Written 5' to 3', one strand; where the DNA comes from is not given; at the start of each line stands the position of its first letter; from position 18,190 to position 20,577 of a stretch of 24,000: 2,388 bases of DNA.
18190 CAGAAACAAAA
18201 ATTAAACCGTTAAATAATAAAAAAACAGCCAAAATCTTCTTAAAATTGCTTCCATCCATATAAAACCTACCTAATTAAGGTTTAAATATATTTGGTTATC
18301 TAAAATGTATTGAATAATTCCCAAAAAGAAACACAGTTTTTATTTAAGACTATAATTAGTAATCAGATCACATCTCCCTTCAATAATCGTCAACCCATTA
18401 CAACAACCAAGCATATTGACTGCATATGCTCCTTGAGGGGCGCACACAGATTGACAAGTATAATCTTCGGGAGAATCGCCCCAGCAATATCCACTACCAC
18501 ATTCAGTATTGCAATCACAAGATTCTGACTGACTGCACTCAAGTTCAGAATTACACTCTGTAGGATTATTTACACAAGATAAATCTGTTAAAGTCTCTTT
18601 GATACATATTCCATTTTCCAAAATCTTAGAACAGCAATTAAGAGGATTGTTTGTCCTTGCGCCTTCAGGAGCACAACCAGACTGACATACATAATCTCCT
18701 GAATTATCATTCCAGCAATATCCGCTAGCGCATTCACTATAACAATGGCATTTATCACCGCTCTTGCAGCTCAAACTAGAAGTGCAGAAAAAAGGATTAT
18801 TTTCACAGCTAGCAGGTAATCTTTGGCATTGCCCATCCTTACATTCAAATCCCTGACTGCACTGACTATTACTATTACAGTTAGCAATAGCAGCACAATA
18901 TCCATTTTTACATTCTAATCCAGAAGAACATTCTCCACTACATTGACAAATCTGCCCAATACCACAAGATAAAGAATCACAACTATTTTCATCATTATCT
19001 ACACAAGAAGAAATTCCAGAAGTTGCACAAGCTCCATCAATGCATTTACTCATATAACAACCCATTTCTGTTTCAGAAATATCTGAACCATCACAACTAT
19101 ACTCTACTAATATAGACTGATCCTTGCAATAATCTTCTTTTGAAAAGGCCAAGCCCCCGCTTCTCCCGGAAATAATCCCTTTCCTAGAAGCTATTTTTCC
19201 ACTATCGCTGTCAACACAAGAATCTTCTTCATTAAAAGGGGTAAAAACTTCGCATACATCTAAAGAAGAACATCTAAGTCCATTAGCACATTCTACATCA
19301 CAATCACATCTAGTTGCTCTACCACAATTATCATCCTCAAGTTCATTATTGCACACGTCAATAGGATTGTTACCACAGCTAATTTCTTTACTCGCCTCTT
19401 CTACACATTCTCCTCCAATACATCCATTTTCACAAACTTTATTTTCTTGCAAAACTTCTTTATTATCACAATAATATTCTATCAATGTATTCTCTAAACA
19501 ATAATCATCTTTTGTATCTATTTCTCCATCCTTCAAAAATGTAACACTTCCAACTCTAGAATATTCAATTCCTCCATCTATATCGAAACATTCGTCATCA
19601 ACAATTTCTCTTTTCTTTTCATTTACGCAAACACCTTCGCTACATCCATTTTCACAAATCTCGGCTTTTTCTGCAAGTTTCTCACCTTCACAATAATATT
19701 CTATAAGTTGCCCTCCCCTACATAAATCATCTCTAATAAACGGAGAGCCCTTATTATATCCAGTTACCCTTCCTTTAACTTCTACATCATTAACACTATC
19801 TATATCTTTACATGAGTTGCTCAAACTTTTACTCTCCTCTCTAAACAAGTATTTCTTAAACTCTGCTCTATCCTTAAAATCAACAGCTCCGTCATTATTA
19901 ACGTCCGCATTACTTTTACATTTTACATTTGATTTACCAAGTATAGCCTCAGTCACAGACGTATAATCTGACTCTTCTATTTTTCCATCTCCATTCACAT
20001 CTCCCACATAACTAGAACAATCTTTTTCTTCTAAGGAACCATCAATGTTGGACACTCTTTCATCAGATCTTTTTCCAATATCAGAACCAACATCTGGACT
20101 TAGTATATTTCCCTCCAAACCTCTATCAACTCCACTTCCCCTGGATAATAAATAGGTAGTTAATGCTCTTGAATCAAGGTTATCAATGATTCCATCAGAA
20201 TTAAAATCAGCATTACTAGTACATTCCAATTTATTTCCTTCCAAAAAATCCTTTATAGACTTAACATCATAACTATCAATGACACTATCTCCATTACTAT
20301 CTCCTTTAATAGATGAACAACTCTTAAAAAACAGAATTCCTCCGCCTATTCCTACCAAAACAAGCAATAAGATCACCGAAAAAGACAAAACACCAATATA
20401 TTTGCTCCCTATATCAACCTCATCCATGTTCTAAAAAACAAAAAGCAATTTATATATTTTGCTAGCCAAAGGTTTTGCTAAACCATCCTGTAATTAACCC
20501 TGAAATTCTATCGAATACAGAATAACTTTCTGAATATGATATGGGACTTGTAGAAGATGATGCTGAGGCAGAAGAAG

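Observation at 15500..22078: Three consecutive genes carry dockerin-type modules with no cohesin in sight: candidate surface-assembly or host-attachment island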

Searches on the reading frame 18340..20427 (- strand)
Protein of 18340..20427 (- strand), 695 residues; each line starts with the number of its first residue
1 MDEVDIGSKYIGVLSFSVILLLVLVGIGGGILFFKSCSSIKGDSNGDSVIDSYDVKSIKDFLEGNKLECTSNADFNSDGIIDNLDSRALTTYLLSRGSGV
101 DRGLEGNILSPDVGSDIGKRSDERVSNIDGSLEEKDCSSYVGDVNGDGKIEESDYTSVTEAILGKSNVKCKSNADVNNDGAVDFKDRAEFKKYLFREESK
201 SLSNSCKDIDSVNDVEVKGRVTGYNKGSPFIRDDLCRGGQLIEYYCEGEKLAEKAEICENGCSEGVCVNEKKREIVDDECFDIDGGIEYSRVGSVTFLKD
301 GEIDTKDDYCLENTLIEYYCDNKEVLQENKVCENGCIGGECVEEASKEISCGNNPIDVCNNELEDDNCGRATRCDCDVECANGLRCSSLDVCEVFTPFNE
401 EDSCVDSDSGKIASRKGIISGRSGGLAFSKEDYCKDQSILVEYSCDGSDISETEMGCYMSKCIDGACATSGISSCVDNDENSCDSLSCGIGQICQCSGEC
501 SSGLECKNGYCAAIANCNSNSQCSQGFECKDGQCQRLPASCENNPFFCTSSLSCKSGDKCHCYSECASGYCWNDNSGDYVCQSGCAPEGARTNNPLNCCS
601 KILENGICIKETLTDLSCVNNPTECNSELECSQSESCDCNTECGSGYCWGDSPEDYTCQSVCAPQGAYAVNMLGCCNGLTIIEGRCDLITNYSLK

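Call 4: search_protein_families(library=pfam, proteins=[window:18340-20427:-], max_evalue=1)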
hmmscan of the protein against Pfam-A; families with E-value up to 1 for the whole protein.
window:18340-20427:- (695 aa): 1 family
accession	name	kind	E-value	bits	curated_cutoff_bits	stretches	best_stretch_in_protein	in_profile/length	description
PF00404.24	Dockerin_1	-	3.8e-18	65.9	22.9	2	142-194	2-56/57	Dockerin type I domain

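Call 8: find_encoding_contigs(protein=window:18340-20427:-, flank=10000, max_places=6)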
Protein window:18340-20427:- (695 aa): no gene with exactly this product is on record in the collection.

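Call 9: find_homologous_proteins(query=window:18340-20427:-, max_evalue=0.001)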
Query window:18340-20427:- (695 aa): 25 proteins with E <= 0.001 among 8000 candidates.
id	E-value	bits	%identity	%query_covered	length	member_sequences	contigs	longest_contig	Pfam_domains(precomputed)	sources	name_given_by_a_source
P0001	2.7e-141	491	40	93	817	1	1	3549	PF00404.25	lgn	-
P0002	1.9e-138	481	39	93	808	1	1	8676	PF00404.25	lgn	-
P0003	3.6e-134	467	39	96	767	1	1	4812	PF00404.25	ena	-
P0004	2.2e-130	455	41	84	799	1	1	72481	PF00404.25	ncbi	-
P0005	7.0e-96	341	32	98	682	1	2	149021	PF00404.25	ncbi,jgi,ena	-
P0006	3.6e-14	71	27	48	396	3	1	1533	PF07648.21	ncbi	-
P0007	1.1e-11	62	29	39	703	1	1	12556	PF01839.30,PF13517.13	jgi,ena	-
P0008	1.4e-11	62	29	38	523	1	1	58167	-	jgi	jgi:hypothetical protein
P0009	1.7e-11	62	27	39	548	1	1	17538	PF07648.21,PF00050.27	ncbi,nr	ncbi:MAG: hypothetical protein GY852_09580 [bacterium]|nr:hypothetical protein [bacterium]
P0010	5.9e-11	60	25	39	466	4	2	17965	-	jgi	-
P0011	8.0e-10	56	29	38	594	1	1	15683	-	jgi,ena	-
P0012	1.1e-9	56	27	48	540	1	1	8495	PF00050.27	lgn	-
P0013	2.8e-8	51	35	18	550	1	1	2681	PF07648.21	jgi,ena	-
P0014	1.5e-7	49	33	22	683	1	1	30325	-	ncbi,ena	-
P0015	1.7e-7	48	26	49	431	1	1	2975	PF07648.21,PF00050.27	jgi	jgi:hypothetical protein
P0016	2.4e-6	45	27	23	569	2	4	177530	PF00404.25,PF23806.2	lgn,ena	-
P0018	1.3e-5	42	28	23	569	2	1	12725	PF00404.25,PF23806.2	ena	-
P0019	1.4e-5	42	28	24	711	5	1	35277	PF00404.25,PF00036.39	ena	-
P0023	6.1e-5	40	26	40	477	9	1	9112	PF00404.25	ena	-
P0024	2.1e-4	38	36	11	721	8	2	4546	PF00404.25,PF13499.13,PF00036.39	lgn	-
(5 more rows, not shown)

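Call 10: find_encoding_contigs(protein=P0004, flank=10000, max_places=2)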
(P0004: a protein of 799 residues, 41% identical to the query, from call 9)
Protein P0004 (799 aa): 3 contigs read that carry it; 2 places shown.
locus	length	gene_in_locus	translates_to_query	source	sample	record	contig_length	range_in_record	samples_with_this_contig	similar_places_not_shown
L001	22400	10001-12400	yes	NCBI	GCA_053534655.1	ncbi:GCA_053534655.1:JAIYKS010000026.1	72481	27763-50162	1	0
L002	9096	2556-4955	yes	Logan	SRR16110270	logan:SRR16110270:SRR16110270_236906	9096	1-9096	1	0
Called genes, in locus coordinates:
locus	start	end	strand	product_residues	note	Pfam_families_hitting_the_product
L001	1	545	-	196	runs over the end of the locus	PF13412:HTH_24 (weak), PF22014:DUF6932, PF18765:Polbeta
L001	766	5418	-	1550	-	PF19077:Big_13 (faint), PF05239:PRC (weak)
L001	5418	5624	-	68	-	-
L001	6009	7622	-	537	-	PF09825:BPL_N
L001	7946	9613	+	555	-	PF09471:Peptidase_M64 (faint), PF00404:Dockerin_1 (weak)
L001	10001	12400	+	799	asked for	PF00404:Dockerin_1 (weak)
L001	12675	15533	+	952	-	PF00082:Peptidase_S8, PF05048:NosD (weak), PF17963:Big_9 (faint), PF05345:He_PIG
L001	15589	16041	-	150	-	PF10130:PIN_2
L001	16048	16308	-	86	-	-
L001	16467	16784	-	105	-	PF01909:NTP_transf_2, PF18765:Polbeta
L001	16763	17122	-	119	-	PF05168:HEPN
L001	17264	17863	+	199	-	PF01909:NTP_transf_2, PF18765:Polbeta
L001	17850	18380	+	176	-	PF05168:HEPN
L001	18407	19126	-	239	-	-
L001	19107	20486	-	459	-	PF04055:Radical_SAM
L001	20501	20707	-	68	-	-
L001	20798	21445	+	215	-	-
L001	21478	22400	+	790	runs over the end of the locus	-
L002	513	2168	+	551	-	PF09471:Peptidase_M64 (faint), PF00404:Dockerin_1 (weak)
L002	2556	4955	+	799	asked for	PF00404:Dockerin_1 (weak)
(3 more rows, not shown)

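Call 11: find_encoding_contigs(protein=P0005, flank=10000, max_places=2)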
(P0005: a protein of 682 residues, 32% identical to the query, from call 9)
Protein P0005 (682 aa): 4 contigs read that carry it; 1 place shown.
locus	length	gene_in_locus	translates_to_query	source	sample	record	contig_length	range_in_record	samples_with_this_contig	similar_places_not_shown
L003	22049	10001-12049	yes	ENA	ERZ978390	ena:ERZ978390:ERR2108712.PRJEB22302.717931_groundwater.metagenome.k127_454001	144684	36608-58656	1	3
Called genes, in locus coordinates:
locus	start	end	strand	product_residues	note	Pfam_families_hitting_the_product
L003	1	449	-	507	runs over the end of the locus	PF00587:tRNA-synt_2b (weak), PF03129:HGTP_anticodon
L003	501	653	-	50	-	PF18930:DUF5679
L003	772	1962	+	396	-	PF00353:HemolysinCabind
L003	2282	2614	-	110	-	PF02452:PemK_toxin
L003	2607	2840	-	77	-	PF04014:MazE_antitoxin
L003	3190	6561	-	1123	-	PF17957:Big_7 (faint), PF19077:Big_13 (faint)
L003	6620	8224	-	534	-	PF09825:BPL_N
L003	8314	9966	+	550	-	PF00404:Dockerin_1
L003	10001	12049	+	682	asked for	PF00404:Dockerin_1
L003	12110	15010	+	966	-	PF00082:Peptidase_S8, PF05048:NosD (weak), PF13229:Beta_helix (weak), PF05345:He_PIG (weak)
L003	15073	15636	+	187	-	PF01022:HTH_5 (weak), PF01978:TrmB (faint), PF12840:HTH_20, PF13412:HTH_24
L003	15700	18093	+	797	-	PF09826:Beta_propel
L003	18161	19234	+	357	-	PF01368:DHH (weak), PF02272:DHHA1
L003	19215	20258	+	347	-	PF00708:Acylphosphatase, PF01255:Prenyltransf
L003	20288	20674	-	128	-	-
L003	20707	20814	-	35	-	-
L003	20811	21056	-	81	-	-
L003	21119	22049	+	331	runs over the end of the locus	PF01916:DS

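Call 14: find_related_loci(query=A1, collection=genome_contigs, flank=10000)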
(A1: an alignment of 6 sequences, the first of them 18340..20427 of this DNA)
Query A1 (695 aa) in genome_contigs; peptide patterns used: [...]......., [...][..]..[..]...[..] (x = any residue, [..] = any of these).
600 stretches matched a pattern (row limit reached: there are more); 1 encode a relative of the query (tblastn E <= 1e-3); 1 distinct loci.
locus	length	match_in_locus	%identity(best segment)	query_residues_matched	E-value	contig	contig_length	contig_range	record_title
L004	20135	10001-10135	51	142-186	5e-8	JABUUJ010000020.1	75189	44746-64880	MAG: Muribaculaceae bacterium isolate MAG62 scaffold20_size75189, whole genome shotgun sequence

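Call 23: search_protein_families(library=pfam, proteins=[L001:766-5418:-, L003:3190-6561:-, L003:772-1962:+], max_evalue=1)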
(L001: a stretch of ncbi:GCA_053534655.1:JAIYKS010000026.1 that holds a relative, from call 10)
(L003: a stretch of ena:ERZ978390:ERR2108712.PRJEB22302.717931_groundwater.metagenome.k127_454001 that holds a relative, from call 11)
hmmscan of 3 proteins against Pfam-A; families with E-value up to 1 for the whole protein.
L001:766-5418:- (1550 aa): 8 families
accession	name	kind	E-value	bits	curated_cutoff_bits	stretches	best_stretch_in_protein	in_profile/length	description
PF19077.6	Big_13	-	1.8e-10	41.7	27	4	668-750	18-101/102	Bacterial Ig-like domain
PF05239.21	PRC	-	3e-07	30.8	21.2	1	1474-1543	5-72/78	PRC-barrel domain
PF15418.12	DUF4625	-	0.0049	17.6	27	1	281-322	13-56/131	Domain of unknown function (DUF4625)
PF07495.19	Y_Y_Y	-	0.0067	16.7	26.6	1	706-747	20-60/65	Y_Y_Y domain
PF02699.20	YajC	-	0.024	15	28.2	1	1446-1509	3-63/78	Preprotein translocase subunit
PF17802.7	SpaA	-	0.22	12.1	23.1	1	686-729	12-57/91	Prealbumin-like fold domain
PF17957.7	Big_7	-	0.29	12.2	24.1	3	180-227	1-47/70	Bacterial Ig domain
PF13620.12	CarboxypepD_reg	-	0.63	10.9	32.3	0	685-734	9-58/82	Carboxypeptidase regulatory-like domain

L003:3190-6561:- (1123 aa): 8 families
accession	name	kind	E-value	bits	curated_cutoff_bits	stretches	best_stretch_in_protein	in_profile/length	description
PF19077.6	Big_13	-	1e-12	48.8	27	4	223-277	47-102/102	Bacterial Ig-like domain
PF13754.12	Big_3_4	-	4.9e-06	26.9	27.3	1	245-303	29-84/106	Domain of unknown function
PF17957.7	Big_7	-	7.3e-06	27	24.1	3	186-256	1-70/70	Bacterial Ig domain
PF12245.14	Big_3_2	-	0.00011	22.8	23.3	2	778-811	87-121/122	Bacterial Ig-like domain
PF07495.19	Y_Y_Y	-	0.0028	17.9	26.6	1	241-274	29-63/65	Y_Y_Y domain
PF09136.16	Glucodextran_B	-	0.012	16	27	1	280-362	1-82/83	Glucodextranase, domain B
PF23265.1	Ig-like_KY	-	0.021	15.4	27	0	201-274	45-115/129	KY-like, immunoglobulin-like domain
PF15418.12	DUF4625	-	0.029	15.1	27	0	246-269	102-125/131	Domain of unknown function (DUF4625)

L003:772-1962:+ (396 aa): 1 family
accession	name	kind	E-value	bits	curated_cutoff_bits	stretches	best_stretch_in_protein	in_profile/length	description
PF00353.25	HemolysinCabind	-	2.5e-28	98.1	23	5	238-273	1-36/36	RTX calcium-binding nonapeptide repeat (4 copies)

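Call 26: search_solved_structures(query=window:18340-20427:-, max_evalue=1, show_alignments=3)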
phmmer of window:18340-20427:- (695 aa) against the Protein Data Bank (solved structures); distinct sequences matched with E-value up to 1: 24.
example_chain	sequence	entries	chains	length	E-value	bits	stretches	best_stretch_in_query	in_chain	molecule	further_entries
4fl4_A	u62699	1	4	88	2.5e-05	26.3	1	139-197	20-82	Glycoside hydrolase family 9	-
1daq_A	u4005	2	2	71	5.5e-05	25.2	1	140-197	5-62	ENDOGLUCANASE SS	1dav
2mte_A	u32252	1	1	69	5.6e-05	25.2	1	140-197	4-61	Cellulose 1,4-beta-cellobiosidase (reducing end) CelS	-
8x39_A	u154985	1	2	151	0.0007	21.6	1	42-165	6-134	Serine protease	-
8x3a_A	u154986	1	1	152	0.00096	21.1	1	42-165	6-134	Serine protease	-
2vn5_B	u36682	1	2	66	0.0011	20.9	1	141-203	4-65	ENDOGLUCANASE A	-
2ccl_B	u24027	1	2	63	0.0011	20.9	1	141-196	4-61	ENDO-1,4-BETA-XYLANASE Y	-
2vn6_B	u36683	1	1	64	0.0013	20.6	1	141-199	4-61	ENDOGLUCANASE A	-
1ohz_B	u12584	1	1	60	0.0018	20.2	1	141-196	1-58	ENDO-1,4-BETA-XYLANASE Y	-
4cj0_A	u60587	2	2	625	0.0024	19.8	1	141-197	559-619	ENDOGLUCANASE D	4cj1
1clc_A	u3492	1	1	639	0.0025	19.8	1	141-197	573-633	ENDOGLUCANASE CELD; EC: 3.2.1.4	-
5lxv_B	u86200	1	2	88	0.0042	19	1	37-93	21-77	Carbohydrate-binding protein WP_009985128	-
6kg9_A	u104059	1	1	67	0.0083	18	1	139-193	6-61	And cellulose-binding endoglucanase family 9 CelL ortholog dockerin domain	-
6kge_D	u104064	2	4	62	0.009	17.9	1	139-192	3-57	And cellulose-binding endoglucanase family 9 CelL ortholog dockerin domain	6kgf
2y3n_B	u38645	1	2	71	0.012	17.5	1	41-195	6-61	CELLULOSOMAL FAMILY-48 PROCESSIVE GLYCOSIDE HYDROLASE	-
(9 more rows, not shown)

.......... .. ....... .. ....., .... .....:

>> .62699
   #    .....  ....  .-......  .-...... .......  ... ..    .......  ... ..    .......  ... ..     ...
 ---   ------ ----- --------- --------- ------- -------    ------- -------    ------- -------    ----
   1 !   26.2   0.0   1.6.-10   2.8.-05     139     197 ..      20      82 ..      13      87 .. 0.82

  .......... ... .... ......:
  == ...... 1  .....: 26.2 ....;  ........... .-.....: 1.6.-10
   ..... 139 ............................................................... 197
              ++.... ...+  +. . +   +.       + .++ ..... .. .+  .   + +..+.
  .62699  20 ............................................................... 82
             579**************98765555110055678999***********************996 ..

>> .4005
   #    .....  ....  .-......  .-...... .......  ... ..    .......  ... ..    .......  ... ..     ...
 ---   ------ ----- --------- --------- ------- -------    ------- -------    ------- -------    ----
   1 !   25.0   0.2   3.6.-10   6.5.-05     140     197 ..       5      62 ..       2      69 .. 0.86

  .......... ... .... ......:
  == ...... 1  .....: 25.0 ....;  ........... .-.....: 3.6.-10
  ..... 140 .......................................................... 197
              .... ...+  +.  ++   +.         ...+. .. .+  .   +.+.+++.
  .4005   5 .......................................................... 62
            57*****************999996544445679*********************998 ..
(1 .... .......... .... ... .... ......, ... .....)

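Call 36: search_protein_families(library=ncbifam, proteins=[window:18340-20427:-], max_evalue=0.1)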
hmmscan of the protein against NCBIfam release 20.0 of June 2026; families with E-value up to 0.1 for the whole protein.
window:18340-20427:- (695 aa): 1 family
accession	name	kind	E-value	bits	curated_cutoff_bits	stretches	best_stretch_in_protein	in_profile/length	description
NF049990.1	CellobisidaseCelK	equivalog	1.6e-11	43.1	1700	2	129-197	817-885/889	cellulose 1,4-beta-cellobiosidase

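Call 38: search_protein_representatives(alignment_id=A1)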
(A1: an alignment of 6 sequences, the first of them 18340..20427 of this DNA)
Query: 6 sequences, 768 profile positions. Proteins with E-value up to 0.001 (for the whole library): 4145; up to 1e-10: 908; up to 1e-30: 73. The best 150 are listed.
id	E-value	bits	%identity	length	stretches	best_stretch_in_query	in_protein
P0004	0.0e+00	1165.8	-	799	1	1-768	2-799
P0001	0.0e+00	1123.3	-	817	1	1-768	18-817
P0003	2.3e-292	988.4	-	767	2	3-525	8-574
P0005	2.6e-268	908.9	-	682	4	344-684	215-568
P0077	4.0e-92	326.2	-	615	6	5-105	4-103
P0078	5.6e-85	302.6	-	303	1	5-315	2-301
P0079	3.2e-77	277.0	-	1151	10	212-351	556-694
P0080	1.4e-73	264.9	-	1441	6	208-478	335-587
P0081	1.7e-67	244.8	-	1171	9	223-353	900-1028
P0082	4.9e-62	226.7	-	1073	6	214-361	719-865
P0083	1.4e-58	215.3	-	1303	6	208-534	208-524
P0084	9.1e-58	212.6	-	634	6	399-477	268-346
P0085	1.5e-56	208.6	-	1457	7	209-360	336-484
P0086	2.4e-54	201.3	-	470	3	212-352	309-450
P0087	1.3e-51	192.3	-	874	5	44-205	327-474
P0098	1.5e-40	155.7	-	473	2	211-352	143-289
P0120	5.1e-34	134.1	-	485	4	145-205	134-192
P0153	3.3e-30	121.5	-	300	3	143-206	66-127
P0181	4.1e-28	114.6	-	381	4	39-100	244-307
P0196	6.9e-27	110.5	-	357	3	386-472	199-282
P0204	2.3e-26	108.8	-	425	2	132-206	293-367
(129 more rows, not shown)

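Call 42: search_protein_families(library=pfam, alignment_id=A4, max_evalue=0.001)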
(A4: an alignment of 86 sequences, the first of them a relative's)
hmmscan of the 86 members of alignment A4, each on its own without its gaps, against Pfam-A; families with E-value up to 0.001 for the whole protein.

A. member 1, P0077 (615 aa): 1 family
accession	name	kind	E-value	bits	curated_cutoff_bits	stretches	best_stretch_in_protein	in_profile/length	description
PF00404.24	Dockerin_1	-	4.9e-11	43.1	22.9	1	42-95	1-57/57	Dockerin type I domain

B. families by the number of members that match (of 86 scanned): 18 families
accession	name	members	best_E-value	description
PF00404.24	Dockerin_1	13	1.4e-45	Dockerin type I domain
PF00050.26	Kazal_1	8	3.1e-09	Kazal-type serine protease inhibitor domain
PF07648.20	Kazal_2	8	1.1e-06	Kazal-type serine protease inhibitor domain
PF13499.12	EF-hand_7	4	1.5e-12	EF-hand domain pair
PF10342.15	Kre9_KNH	3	7e-10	Kre9/KNH-like N-terminal Ig-like domain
PF00036.39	EF-hand_1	3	9.6e-08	EF hand domain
PF13202.12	EF-hand_5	3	1.6e-07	EF hand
PF08308.17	PEGA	2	6.4e-26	PEGA domain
PF02412.23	TSP_3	2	5.7e-11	Thrombospondin type 3 repeat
PF13540.12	RCC1_2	1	6.2e-60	Regulator of chromosome condensation (RCC1) repeat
PF25390.1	WD40_RLD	1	1.2e-32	RCC1-like domain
PF13330.11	Mucin2_WxxW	1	5.3e-13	Mucin-2 protein WxxW repeating region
PF07588.17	DUF1554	1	1.1e-11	Protein of unknown function (DUF1554)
PF13405.12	EF-hand_6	1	1e-05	EF-hand domain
PF06482.17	Endostatin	1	3.5e-05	Collagenase NC10 and Endostatin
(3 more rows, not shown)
